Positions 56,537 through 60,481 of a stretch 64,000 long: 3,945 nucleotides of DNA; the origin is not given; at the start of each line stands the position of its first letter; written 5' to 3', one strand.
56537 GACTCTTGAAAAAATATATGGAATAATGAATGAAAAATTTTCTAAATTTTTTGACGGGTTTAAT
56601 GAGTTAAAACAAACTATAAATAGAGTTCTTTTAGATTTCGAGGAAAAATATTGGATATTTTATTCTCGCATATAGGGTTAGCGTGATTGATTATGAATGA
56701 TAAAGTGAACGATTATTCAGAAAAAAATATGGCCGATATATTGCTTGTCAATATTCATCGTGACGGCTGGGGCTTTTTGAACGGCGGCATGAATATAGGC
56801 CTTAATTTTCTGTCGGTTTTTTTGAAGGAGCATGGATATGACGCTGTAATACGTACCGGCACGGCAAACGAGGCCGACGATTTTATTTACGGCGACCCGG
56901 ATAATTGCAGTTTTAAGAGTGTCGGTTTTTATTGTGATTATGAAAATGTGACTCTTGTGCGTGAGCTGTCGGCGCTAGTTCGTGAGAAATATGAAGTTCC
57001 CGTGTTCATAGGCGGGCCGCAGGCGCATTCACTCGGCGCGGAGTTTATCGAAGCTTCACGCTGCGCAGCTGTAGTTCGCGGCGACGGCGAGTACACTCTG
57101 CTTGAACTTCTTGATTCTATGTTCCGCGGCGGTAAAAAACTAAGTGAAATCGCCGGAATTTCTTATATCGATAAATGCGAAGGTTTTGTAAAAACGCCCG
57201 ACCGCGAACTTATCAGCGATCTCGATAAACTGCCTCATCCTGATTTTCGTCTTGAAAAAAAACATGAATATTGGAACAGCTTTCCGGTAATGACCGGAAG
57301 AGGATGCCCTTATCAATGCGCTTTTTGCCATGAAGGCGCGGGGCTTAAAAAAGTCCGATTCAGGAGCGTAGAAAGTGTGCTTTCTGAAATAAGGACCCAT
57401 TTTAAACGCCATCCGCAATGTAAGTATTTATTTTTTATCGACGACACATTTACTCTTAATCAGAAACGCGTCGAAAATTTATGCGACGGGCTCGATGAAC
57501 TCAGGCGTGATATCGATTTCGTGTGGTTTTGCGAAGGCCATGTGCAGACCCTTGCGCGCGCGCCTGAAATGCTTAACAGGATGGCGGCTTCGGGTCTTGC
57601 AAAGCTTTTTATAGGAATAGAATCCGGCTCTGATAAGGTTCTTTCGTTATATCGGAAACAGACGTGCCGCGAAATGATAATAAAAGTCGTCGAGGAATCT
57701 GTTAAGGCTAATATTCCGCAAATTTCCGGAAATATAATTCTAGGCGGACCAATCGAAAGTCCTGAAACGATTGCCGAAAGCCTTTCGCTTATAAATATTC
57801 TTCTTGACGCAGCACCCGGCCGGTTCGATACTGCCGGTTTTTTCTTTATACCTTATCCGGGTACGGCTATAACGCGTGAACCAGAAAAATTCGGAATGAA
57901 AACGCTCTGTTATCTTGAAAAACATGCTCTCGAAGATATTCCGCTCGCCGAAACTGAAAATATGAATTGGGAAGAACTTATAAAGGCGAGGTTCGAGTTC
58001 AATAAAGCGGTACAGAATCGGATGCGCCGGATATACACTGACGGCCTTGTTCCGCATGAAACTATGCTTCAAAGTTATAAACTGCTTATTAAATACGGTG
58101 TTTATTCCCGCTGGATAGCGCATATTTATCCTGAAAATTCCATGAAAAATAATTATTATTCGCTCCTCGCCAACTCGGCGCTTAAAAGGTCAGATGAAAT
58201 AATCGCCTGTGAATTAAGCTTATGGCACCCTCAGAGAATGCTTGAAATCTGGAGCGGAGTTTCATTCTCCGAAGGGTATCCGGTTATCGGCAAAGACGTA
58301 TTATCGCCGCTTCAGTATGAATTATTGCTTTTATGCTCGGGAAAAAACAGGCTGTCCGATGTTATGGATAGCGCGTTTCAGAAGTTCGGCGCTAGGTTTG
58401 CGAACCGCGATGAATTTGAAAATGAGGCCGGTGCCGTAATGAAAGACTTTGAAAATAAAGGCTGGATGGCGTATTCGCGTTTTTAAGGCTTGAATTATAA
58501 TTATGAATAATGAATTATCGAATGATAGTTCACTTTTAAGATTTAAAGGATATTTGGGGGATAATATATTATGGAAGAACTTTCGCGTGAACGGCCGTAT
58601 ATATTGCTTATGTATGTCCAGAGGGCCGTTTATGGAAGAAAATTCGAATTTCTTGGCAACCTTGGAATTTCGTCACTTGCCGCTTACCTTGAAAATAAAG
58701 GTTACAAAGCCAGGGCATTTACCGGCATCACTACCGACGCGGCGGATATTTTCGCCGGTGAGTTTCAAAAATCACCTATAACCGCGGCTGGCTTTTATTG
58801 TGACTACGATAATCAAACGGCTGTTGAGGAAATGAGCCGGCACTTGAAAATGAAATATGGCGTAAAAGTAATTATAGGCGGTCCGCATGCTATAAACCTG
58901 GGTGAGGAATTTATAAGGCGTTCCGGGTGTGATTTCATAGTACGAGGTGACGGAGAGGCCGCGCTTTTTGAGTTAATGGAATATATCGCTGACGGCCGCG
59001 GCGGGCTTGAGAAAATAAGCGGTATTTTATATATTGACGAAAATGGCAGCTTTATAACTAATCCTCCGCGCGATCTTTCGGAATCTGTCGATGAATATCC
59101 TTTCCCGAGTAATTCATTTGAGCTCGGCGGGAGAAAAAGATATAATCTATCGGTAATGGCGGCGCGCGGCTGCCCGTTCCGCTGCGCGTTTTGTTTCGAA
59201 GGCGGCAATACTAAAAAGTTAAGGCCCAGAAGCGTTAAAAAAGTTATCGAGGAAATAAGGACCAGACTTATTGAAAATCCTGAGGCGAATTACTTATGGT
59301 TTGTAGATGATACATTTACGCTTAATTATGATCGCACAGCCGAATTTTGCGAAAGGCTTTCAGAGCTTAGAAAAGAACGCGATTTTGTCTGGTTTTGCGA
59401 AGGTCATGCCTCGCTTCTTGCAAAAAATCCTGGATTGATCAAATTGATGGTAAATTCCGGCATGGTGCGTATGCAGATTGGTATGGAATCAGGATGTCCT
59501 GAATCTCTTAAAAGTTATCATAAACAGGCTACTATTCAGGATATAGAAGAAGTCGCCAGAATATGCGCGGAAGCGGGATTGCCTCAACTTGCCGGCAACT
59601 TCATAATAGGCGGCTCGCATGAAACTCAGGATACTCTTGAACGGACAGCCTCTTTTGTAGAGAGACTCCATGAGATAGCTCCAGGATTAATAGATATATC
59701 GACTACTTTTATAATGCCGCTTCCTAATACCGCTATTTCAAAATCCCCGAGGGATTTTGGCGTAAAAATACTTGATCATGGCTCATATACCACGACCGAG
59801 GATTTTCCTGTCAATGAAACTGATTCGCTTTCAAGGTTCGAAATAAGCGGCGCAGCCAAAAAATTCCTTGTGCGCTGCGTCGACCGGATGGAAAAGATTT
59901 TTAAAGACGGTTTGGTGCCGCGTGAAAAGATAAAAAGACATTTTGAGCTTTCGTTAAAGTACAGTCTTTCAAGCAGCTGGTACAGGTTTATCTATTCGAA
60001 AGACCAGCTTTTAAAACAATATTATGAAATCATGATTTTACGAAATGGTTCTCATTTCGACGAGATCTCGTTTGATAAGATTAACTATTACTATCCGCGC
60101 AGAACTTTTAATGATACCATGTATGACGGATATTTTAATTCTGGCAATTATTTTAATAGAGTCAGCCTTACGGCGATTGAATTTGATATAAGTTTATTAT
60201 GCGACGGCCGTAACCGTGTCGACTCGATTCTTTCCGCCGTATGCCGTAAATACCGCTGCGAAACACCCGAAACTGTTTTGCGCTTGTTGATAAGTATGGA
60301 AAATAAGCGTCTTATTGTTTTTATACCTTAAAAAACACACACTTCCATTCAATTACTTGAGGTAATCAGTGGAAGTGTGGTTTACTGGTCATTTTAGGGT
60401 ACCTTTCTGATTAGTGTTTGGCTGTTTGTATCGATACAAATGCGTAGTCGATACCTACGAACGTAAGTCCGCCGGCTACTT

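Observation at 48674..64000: Undescribed-looking RiPP gene cluster: ProcM-like LanM, two Nif11-leader precursors, tandem-GNAT and five paralogous B12-radical-SAM enzymes carrying RRE domains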

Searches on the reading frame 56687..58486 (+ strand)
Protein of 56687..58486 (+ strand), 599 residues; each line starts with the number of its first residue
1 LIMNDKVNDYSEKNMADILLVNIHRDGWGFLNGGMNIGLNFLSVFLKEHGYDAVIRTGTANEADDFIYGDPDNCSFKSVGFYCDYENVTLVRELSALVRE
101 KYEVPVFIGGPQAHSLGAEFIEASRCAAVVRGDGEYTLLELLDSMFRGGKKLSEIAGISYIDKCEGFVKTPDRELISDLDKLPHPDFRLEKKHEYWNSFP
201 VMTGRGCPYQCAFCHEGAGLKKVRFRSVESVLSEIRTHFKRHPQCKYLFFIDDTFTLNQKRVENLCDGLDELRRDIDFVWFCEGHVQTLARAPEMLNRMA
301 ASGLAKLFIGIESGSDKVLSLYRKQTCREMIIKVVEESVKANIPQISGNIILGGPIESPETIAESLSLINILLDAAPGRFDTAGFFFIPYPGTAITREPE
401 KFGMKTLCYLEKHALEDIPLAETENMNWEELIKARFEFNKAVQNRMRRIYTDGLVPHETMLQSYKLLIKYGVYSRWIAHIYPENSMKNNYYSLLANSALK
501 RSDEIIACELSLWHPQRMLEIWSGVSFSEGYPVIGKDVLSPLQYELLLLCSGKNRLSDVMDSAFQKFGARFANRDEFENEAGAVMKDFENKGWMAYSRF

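Call 3: search_protein_families(library=pfam, proteins=[window:56687-58486:+], max_evalue=0.01)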
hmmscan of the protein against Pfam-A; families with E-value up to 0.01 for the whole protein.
window:56687-58486:+ (599 aa): 2 families
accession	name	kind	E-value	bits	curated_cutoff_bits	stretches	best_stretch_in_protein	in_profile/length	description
PF04055.27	Radical_SAM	-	5.4e-20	72.7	29.5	1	203-368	3-165/166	Radical SAM superfamily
PF02310.24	B12-binding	-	4.1e-08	33.5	32.1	1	36-141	14-120/121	B12 binding domain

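Call 4: search_protein_families(library=ncbifam, proteins=[window:56687-58486:+], max_evalue=0.01)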
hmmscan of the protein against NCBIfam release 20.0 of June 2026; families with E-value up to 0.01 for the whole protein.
window:56687-58486:+ (599 aa): 27 families (the best 25 are shown)
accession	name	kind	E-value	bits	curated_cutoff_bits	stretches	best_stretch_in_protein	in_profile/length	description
TIGR03471.1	HpnJ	equivalog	4e-36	124.9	577.6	1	106-396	101-384/472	hopanoid biosynthesis associated radical SAM protein HpnJ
NF050148.1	rSAM_ApyD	equivalog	1.6e-30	106.1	750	1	50-396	57-390/645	RiPP biosynthesis radical SAM protein ApyD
TIGR04479.1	bcpD_PhpK_rSAM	subfamily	4.7e-30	104.4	600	1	85-418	121-450/504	PhpK family radical SAM P-methyltransferase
TIGR04072.2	rSAM_ladder_B12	equivalog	2e-24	86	360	1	88-373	83-350/443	lipid biosynthesis B12-binding/radical SAM protein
TIGR04013.1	B12_SAM_MJ_1487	hypoth_equivalog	3.4e-24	85.4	251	1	91-403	60-362/382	TIGR04013 family B12-binding domain/radical SAM domain-containing protein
TIGR02026.1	BchE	equivalog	5.2e-24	85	481.35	1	122-366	112-359/497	magnesium-protoporphyrin IX monomethyl ester anaerobic oxidative cyclase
NF038361.1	rSAM_Sden_1168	equivalog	3.6e-19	68.7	575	1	127-370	200-449/560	Sden_1168 family B12-binding radical SAM P-methyltransferase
TIGR03975.1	rSAM_ocin_1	subfamily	7.7e-18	64.3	281.85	1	93-373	146-431/606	RiPP maturation radical SAM C-methyltransferase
NF033712.0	B12_rSAM_KedN5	subfamily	8.7e-18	63.9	700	1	106-261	95-257/624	KedN5 family methylcobalamin-dependent radical SAM C-methyltransferase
TIGR04014.1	B12_SAM_MJ_0865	equivalog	1.4e-17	63.6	360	1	91-373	57-338/434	methyl-coenzyme M reductase glutamine C-methyltransferase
TIGR04367.1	HpnR_B12_rSAM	equivalog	1.2e-16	60.4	650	1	39-343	25-325/490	hopanoid C-3 methylase HpnR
TIGR04295.1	B12_rSAM_oligo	hypoth_equivalog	1.1e-12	47.4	400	1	92-350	91-341/422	TIGR04295 family B12-binding domain-containing radical SAM protein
TIGR04385.1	B12_rSAM_cofa1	equivalog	2.7e-10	40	450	1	191-374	188-366/438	B12 lower ligand biosynthesis radical SAM protein BzaD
NF033070.1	rSAM_AprD4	equivalog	3e-10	39.6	500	1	205-396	203-387/456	AprD4 family radical SAM diol-dehydratase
NF045585.1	rSAM_slr0320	equivalog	4.1e-09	35.5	775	1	199-324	236-360/511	photosystem II high light acclimation radical SAM protein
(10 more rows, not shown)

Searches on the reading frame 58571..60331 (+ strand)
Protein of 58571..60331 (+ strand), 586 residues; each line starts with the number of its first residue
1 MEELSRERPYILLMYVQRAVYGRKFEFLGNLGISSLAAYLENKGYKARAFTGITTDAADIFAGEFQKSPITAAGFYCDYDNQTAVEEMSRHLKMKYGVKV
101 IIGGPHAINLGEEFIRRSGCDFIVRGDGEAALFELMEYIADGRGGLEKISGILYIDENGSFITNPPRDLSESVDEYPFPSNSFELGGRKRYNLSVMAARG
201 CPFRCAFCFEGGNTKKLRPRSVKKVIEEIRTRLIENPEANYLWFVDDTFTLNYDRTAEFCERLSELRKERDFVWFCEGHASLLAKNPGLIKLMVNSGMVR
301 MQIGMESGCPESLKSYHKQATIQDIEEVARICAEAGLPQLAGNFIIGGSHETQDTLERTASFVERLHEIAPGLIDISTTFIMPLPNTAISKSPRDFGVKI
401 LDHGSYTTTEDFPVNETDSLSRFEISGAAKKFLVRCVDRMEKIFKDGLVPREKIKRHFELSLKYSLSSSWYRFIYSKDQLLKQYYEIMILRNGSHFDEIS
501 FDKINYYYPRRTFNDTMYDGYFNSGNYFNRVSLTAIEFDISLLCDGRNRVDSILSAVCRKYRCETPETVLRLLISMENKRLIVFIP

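Call 3: search_protein_families(library=pfam, proteins=[window:58571-60331:+], max_evalue=0.01)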
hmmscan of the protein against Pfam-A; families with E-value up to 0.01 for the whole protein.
window:58571-60331:+ (586 aa): 2 families
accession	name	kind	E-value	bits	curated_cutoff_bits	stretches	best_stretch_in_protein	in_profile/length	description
PF04055.27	Radical_SAM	-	1.6e-20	74.4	29.5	1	198-363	4-166/166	Radical SAM superfamily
PF02310.24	B12-binding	-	3.1e-10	40.4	32.1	1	30-134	14-119/121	B12 binding domain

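Call 4: search_protein_families(library=ncbifam, proteins=[window:58571-60331:+], max_evalue=0.01)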
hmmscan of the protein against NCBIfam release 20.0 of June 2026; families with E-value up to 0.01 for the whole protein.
window:58571-60331:+ (586 aa): 24 families
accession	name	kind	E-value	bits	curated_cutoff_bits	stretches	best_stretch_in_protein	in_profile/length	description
TIGR03471.1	HpnJ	equivalog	1.2e-33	116.8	577.6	1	92-437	91-433/472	hopanoid biosynthesis associated radical SAM protein HpnJ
TIGR02026.1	BchE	equivalog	1.1e-30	107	481.35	1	100-466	95-456/497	magnesium-protoporphyrin IX monomethyl ester anaerobic oxidative cyclase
TIGR04072.2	rSAM_ladder_B12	equivalog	2e-28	99.3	360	1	83-368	84-351/443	lipid biosynthesis B12-binding/radical SAM protein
TIGR04479.1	bcpD_PhpK_rSAM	subfamily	2.7e-27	95.3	600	1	30-393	72-431/504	PhpK family radical SAM P-methyltransferase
TIGR04013.1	B12_SAM_MJ_1487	hypoth_equivalog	9.7e-24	83.9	251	2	69-230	45-190/382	TIGR04013 family B12-binding domain/radical SAM domain-containing protein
NF050148.1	rSAM_ApyD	equivalog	1.2e-23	83.4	750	1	96-366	102-366/645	RiPP biosynthesis radical SAM protein ApyD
NF038361.1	rSAM_Sden_1168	equivalog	1.6e-22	79.8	575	1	96-366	169-451/560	Sden_1168 family B12-binding radical SAM P-methyltransferase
NF033712.0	B12_rSAM_KedN5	subfamily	2.4e-21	75.6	700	1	81-398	77-396/624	KedN5 family methylcobalamin-dependent radical SAM C-methyltransferase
TIGR04367.1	HpnR_B12_rSAM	equivalog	1.3e-17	63.5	650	1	13-347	5-334/490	hopanoid C-3 methylase HpnR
NF033070.1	rSAM_AprD4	equivalog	1.3e-16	60.6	500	1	193-429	197-424/456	AprD4 family radical SAM diol-dehydratase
TIGR03975.1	rSAM_ocin_1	subfamily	1.4e-16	60.1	281.85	1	67-371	126-435/606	RiPP maturation radical SAM C-methyltransferase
TIGR04014.1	B12_SAM_MJ_0865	equivalog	8e-16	57.8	360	1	86-390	58-355/434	methyl-coenzyme M reductase glutamine C-methyltransferase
TIGR04295.1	B12_rSAM_oligo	hypoth_equivalog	4.1e-15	55.4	400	1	87-345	92-342/422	TIGR04295 family B12-binding domain-containing radical SAM protein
TIGR04190.1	B12_SAM_Ta0216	equivalog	1.6e-13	50.1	500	1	32-401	39-434/554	TIGR04190 family B12-binding domain/radical SAM domain protein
NF045585.1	rSAM_slr0320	equivalog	2.2e-12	46.3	775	1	159-382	198-426/511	photosystem II high light acclimation radical SAM protein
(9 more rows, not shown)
